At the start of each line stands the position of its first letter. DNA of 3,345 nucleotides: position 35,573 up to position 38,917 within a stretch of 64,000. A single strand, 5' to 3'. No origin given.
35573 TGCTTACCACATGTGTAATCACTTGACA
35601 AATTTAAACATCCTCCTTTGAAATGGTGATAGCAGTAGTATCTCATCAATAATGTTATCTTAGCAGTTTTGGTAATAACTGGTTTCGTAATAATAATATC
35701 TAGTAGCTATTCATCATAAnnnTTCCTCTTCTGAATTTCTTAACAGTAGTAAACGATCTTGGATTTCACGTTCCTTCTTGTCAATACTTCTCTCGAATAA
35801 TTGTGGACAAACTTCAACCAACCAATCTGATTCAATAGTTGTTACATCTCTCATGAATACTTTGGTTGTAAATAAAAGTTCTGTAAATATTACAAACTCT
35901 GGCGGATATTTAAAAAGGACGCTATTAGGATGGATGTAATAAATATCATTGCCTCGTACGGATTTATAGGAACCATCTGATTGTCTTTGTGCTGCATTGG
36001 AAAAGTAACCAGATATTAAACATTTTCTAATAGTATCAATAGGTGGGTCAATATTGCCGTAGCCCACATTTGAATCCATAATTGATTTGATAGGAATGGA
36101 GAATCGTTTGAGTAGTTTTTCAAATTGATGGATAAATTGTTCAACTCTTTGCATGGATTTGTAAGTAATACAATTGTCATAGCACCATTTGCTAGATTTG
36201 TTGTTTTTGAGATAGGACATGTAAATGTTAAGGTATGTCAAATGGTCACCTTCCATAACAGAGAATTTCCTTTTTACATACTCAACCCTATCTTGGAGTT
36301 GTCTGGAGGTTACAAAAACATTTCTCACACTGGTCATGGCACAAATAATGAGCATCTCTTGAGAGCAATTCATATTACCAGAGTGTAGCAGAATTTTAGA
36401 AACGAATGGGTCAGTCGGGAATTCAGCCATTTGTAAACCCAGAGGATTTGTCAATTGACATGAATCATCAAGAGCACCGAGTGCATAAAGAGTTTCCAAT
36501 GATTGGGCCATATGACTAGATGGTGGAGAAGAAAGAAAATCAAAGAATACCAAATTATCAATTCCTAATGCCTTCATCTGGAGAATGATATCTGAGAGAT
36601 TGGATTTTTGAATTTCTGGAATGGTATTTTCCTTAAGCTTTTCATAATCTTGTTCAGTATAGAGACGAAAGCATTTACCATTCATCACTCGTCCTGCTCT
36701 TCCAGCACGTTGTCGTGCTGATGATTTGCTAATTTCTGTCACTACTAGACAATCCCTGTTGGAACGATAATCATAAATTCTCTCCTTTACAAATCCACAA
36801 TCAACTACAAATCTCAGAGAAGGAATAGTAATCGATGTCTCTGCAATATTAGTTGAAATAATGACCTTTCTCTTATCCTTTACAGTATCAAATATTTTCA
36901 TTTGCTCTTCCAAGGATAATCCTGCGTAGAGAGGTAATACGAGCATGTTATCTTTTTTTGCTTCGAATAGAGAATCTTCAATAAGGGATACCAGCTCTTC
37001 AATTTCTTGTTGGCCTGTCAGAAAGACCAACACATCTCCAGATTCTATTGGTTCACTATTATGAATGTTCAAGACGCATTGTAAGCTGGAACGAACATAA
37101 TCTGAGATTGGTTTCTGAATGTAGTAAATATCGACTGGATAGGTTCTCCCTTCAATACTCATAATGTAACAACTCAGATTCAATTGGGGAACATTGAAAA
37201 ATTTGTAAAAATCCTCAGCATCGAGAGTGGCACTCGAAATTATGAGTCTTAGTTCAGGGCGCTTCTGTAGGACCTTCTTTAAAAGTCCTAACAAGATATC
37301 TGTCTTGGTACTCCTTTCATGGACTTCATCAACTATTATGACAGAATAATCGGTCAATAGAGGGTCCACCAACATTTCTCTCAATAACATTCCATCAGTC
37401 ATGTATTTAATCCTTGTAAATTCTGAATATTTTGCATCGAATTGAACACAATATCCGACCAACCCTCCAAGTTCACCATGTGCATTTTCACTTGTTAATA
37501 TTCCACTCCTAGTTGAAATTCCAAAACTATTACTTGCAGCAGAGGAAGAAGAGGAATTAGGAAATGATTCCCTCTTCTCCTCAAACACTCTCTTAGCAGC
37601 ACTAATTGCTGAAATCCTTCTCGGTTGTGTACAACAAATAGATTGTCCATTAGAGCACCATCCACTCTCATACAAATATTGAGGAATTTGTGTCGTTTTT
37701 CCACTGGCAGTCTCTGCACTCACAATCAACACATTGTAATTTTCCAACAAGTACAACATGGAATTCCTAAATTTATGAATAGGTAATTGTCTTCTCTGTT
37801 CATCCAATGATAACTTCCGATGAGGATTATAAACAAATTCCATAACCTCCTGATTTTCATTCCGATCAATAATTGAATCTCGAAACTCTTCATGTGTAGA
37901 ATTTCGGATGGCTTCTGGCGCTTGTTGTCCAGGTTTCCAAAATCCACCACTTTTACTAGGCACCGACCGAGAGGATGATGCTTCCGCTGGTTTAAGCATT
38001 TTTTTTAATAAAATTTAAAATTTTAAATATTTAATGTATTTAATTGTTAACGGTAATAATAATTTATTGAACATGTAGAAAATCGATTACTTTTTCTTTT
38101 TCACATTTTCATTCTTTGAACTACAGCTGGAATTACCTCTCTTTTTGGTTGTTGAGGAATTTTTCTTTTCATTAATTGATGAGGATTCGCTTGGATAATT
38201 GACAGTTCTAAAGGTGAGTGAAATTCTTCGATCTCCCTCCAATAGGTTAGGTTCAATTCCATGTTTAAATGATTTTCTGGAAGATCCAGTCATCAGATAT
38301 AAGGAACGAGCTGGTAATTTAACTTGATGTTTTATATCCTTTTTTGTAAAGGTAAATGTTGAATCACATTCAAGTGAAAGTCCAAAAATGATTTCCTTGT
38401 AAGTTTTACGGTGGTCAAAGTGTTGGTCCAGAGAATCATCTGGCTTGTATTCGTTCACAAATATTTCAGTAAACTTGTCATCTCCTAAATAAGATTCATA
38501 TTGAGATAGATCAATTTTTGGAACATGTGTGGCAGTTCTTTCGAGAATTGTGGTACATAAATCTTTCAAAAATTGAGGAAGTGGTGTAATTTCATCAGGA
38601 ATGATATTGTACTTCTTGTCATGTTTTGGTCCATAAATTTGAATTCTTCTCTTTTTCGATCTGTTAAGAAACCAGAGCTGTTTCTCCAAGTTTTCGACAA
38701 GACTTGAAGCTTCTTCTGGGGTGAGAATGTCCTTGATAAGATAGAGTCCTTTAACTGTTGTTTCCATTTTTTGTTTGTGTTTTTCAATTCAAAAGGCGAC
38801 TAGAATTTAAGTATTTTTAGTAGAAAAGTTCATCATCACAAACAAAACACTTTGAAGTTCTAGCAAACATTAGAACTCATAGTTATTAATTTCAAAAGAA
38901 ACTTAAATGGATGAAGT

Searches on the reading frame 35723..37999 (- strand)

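Call 8: search_protein_families(library=pfam, proteins=[window:35723-37999:-], max_evalue=0.001)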
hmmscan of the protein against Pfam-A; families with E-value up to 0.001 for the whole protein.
window:35723-37999:- (759 aa): 5 families
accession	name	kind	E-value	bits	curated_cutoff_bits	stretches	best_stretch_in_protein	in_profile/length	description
PF07717.22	OB_NTP_bind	-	1.8e-23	82.9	29.5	1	657-733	1-82/83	Oligonucleotide/oligosaccharide-binding (OB)-fold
PF00271.37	Helicase_C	-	3.5e-14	53.4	23.5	1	318-438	13-109/110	Helicase conserved C-terminal domain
PF21010.2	HA2_C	-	3.2e-10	40.8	21.3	1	530-589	1-77/77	Helicase associated domain (HA2), ratchet-like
PF04408.29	HA2_N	-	5e-10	39.6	21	1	500-528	1-28/29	Helicase associated domain (HA2), winged-helix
PF00270.35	DEAD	-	3.8e-06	27.2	26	1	85-262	12-162/167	DEAD/DEAH box helicase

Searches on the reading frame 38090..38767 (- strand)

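Call 19: search_protein_families(library=pfam, proteins=[window:38090-38767:-], max_evalue=0.001)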
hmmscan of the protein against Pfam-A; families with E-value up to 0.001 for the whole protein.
window:38090-38767:- (226 aa): 2 families
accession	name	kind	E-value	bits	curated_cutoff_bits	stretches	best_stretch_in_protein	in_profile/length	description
PF13532.12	2OG-FeII_Oxy_2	-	1.1e-18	68.6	31.2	1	45-187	55-194/194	2OG-Fe(II) oxygenase superfamily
PF03171.26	2OG-FeII_Oxy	-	0.00064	20.5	23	0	102-188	4-99/101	2OG-Fe(II) oxygenase superfamily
